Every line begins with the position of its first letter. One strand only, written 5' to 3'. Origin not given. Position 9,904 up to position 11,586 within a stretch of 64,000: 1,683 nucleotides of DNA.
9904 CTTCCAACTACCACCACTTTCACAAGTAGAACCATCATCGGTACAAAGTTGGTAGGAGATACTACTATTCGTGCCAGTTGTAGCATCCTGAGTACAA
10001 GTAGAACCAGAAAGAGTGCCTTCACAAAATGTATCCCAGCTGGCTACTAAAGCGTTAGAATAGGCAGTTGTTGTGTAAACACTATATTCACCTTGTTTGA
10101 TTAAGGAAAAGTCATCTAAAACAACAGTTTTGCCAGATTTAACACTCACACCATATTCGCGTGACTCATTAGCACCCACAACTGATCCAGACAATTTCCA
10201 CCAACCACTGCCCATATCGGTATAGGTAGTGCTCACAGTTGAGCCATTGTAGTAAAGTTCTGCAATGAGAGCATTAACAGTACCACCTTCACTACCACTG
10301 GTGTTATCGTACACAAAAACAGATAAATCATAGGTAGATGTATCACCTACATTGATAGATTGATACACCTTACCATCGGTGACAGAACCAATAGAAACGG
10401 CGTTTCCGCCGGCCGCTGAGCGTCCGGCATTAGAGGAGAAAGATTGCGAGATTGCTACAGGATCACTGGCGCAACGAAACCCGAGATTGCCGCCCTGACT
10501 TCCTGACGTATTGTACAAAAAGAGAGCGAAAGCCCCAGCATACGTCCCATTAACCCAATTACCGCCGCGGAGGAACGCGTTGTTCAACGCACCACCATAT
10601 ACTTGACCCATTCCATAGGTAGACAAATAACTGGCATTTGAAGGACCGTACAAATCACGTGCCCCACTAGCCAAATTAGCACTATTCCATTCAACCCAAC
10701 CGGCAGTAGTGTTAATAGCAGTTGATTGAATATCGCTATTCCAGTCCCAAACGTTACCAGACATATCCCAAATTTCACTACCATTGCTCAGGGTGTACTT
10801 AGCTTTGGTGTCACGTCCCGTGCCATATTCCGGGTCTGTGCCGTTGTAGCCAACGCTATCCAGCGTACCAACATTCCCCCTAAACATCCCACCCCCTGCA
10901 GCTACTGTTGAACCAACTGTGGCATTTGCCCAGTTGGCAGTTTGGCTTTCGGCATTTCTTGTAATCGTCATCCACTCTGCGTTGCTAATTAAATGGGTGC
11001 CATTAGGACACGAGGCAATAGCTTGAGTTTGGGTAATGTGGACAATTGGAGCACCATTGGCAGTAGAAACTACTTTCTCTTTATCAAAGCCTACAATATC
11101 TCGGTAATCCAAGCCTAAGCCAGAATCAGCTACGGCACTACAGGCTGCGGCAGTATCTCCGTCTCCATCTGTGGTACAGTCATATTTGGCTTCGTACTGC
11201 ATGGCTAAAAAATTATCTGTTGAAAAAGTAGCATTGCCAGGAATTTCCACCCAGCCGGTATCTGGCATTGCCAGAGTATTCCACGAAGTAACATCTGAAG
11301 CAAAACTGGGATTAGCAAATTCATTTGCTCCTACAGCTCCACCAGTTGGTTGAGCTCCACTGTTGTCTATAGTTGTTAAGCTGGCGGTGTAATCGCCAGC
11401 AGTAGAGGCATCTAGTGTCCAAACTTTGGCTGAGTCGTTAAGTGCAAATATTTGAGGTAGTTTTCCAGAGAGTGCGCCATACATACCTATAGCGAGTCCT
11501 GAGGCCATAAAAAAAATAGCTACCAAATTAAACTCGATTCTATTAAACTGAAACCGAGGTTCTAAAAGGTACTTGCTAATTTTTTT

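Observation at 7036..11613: Unusual DGR target architecture: VR is internal, in a membrane-anchored giant with ~1100 aa of Fn3-like repeats after it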

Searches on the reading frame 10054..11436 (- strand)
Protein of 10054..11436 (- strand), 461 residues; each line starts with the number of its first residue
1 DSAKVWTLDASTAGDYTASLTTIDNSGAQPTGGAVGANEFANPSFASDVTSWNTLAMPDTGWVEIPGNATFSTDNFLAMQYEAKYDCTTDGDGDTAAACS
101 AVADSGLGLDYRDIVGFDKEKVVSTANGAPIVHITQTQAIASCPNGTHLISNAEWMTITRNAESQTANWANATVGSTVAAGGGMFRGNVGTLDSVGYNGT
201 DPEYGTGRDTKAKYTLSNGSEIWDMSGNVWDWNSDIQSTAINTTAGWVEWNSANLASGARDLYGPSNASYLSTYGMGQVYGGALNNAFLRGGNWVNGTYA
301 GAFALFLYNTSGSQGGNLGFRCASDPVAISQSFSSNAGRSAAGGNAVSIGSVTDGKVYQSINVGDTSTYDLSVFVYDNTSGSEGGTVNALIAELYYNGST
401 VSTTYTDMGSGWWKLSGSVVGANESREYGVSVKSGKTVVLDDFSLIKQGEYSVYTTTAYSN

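Call 46: predict_structure(alignment_id=A2)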
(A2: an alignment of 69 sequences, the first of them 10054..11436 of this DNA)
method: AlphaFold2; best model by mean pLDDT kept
length: 461 residues; sequences in the alignment: 69
mean_pLDDT: 90.8   pTM: 0.89
mean pLDDT of the five models: 90.8, 87.6, 86.8, 86.6, 86.3
residues with pLDDT >= 90: 327; 70-90: 109; 50-70: 22; < 50: 3
segments of 3 or more residues with pLDDT < 50: none
pLDDT, mean of each block of 10 residues (from residue 1): 77 85 85 79 91 96 97 98 95 91 75 93 93 97 98 98 95 88 84 70 61 94 90 93 87 92 95 94 94 87 96 94 98 88 91 98 95 98 98 97 98 98 96 98 93 72 38
secondary structure, 60 per line:
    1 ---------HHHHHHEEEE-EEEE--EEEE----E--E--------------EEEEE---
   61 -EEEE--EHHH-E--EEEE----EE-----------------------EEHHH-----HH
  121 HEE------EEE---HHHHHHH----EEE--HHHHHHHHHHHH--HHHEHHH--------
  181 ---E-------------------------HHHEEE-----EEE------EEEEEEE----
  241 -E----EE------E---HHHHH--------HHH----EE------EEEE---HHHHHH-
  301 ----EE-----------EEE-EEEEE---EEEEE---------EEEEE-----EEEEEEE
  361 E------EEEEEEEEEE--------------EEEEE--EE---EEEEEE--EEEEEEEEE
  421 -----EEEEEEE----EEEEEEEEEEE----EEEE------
elements in order: H10-15 E16-19 E21-24 E27-30 E53-57 E62-65 E76-79 E130-132 H136-142 E147-149 H152-163 E213-215 E221-223 E230-236 H259-263 E287-290 H294-299 E318-320 E322-326 E330-334 E344-348 E354-361 E368-377 E392-396 E404-409 E412-420 E426-432 E437-447 E452-455

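Call 50: fold_search(model_id=the predicted structure, library=pdb)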
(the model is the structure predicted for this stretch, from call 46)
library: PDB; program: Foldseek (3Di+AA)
matches with E <= 10: 1150; with E <= 0.001: 46
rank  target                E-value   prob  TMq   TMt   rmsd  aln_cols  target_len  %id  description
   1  5vf4_C                4.7e-07  1.00  0.34  0.40   7.4       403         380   15  Thermus aquaticus variable protein (TaqVP) from diversity-generating retroelements (DGR) (released 2017-05-24)
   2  5vf4_D                5.3e-07  1.00  0.34  0.41   7.1       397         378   15  Thermus aquaticus variable protein (TaqVP) from diversity-generating retroelements (DGR) (released 2017-05-24)
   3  5vf4_A                5.6e-07  1.00  0.33  0.38   8.0       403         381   14  Thermus aquaticus variable protein (TaqVP) from diversity-generating retroelements (DGR) (released 2017-05-24)
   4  8iq5_D                1.6e-05  1.00  0.20  0.17   4.8       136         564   17  Crystal structure of trimeric K2-2 TSP (released 2024-02-21)
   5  6vqp_A                1.7e-05  1.00  0.26  0.39  11.0       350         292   15  Structure of CalU17 from the Calicheamicin Biosynthesis Pathway of Micromonospora echinospora (released 2021-02-17)
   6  8iqe_D                1.8e-05  1.00  0.20  0.17   4.8       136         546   17  Crystal structure of tetrameric K2-2 TSP (released 2024-02-21)
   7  8iqe_A                2.4e-05  1.00  0.20  0.17   4.5       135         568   16  Crystal structure of tetrameric K2-2 TSP (released 2024-02-21)
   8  8iqe_B                2.4e-05  1.00  0.20  0.17   4.9       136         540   17  Crystal structure of tetrameric K2-2 TSP (released 2024-02-21)
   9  8iq5_A                3.0e-05  1.00  0.20  0.17   4.6       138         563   15  Crystal structure of trimeric K2-2 TSP (released 2024-02-21)
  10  8iq9_A                3.0e-05  1.00  0.20  0.17   5.0       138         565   17  Crystal structure of trimeric K2-2 TSP in complex with tetrasaccharide and octasaccharide (released 2024-02-21)
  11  8iq9_B                3.1e-05  1.00  0.20  0.17   4.7       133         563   16  Crystal structure of trimeric K2-2 TSP in complex with tetrasaccharide and octasaccharide (released 2024-02-21)
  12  8iqe_C                3.5e-05  1.00  0.20  0.16   4.9       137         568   18  Crystal structure of tetrameric K2-2 TSP (released 2024-02-21)
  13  1yu0                  4.2e-05  1.00  0.27  0.32  10.7       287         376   18  Major Tropism Determinant P1 Variant (released 2005-09-20)
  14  1yu4_A                5.3e-05  1.00  0.28  0.33  10.7       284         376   18  Major Tropism Determinant U1 Variant (released 2005-09-20)
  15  1yu3                  5.6e-05  1.00  0.25  0.30  11.4       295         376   16  Major Tropism Determinant I1 Variant (released 2005-09-20)
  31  2y3c                  3.0e-04  1.00  0.27  0.41  10.6       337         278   13  Treponema denticola variable protein 1 (released 2011-08-31)
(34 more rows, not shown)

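Call 82: search_protein_representatives(protein=window:10054-11436:-)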
Query: 461 residues. Proteins with E-value up to 0.001 (for the whole library): 2276; up to 1e-10: 1163; up to 1e-30: 139. The best 150 are listed.
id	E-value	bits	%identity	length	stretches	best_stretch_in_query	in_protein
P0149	4.2e-148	510.8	47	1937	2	1-447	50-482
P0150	1.6e-140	485.8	59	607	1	15-446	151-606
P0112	1.0e-131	456.8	55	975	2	10-235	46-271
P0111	2.2e-130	452.4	53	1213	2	8-274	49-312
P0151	4.8e-122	424.9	53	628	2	23-232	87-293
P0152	7.5e-118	411.0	56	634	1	37-445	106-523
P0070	1.7e-116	406.5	53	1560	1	2-461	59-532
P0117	9.8e-112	390.9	52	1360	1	1-460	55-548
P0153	3.4e-111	389.1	54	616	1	38-446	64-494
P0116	2.7e-94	333.4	53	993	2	195-461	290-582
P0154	2.9e-93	330.0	66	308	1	1-234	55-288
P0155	2.4e-91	323.7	54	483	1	6-385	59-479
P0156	2.9e-90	320.1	62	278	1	183-445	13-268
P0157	1.1e-89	318.3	47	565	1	1-457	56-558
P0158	4.9e-89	316.0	60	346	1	9-295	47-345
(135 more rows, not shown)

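Call 93: fold_search(model_id=the predicted structure, library=viral)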
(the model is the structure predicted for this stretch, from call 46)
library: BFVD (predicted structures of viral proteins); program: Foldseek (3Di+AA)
matches with E <= 10: 1492; with E <= 0.001: 73
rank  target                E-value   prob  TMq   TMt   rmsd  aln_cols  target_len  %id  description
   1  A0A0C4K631            2.3e-07  1.00  0.30  0.25   8.3       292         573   17  (no name in the UniProt tables at hand)
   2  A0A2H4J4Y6            1.5e-06  1.00  0.35  0.24   6.7       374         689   17  Sulfatase-modifying factor enzyme-like domain-containing protein [uncultured Caudovirales phage]
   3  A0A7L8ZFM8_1          7.3e-06  1.00  0.22  0.11   7.2       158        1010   17  (no name in the UniProt tables at hand)
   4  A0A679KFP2            7.8e-06  1.00  0.26  0.19  13.4       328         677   15  Tail fiber protein [Escherichia phage T7]
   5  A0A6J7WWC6            9.8e-06  1.00  0.21  0.13   7.0       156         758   22  Uncharacterized protein [uncultured Caudovirales phage]
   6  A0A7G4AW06            1.0e-05  1.00  0.22  0.10   4.2       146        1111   20  Minor tail protein [Streptomyces phage Coruscant]
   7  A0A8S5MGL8            1.0e-05  1.00  0.32  0.22  12.3       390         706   13  Tail collar fiber protein [Podoviridae sp. ctqve24]
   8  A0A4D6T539            1.1e-05  1.00  0.20  0.31   5.1       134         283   19  Tail fiber family protein [Klebsiella phage vB_KpnP_FZ12]
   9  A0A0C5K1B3            1.7e-05  1.00  0.24  0.25   7.7       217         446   21  (no name in the UniProt tables at hand)
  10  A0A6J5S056            2.0e-05  1.00  0.19  0.09   4.9       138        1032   19  Peptidase S74 domain-containing protein [uncultured Caudovirales phage]
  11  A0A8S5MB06            2.2e-05  1.00  0.31  0.24   9.6       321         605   16  Tail collar fiber protein [Siphoviridae sp. ctsDY37]
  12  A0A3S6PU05            2.5e-05  1.00  0.20  0.15   5.3       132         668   17  Tailspike 63D sialidase [Klebsiella phage 1611E-K2-1]
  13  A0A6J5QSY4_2          2.6e-05  1.00  0.21  0.08   4.1       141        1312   20  Carbohydrate-binding, CenC-like [uncultured Caudovirales phage]
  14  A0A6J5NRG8            3.3e-05  1.00  0.19  0.31   8.0       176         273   19  Uncharacterized protein (Fragment) [uncultured Caudovirales phage]
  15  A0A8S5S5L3            3.3e-05  1.00  0.28  0.15   9.4       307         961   16  Tail collar fiber protein [Podoviridae sp. ctsUe5]
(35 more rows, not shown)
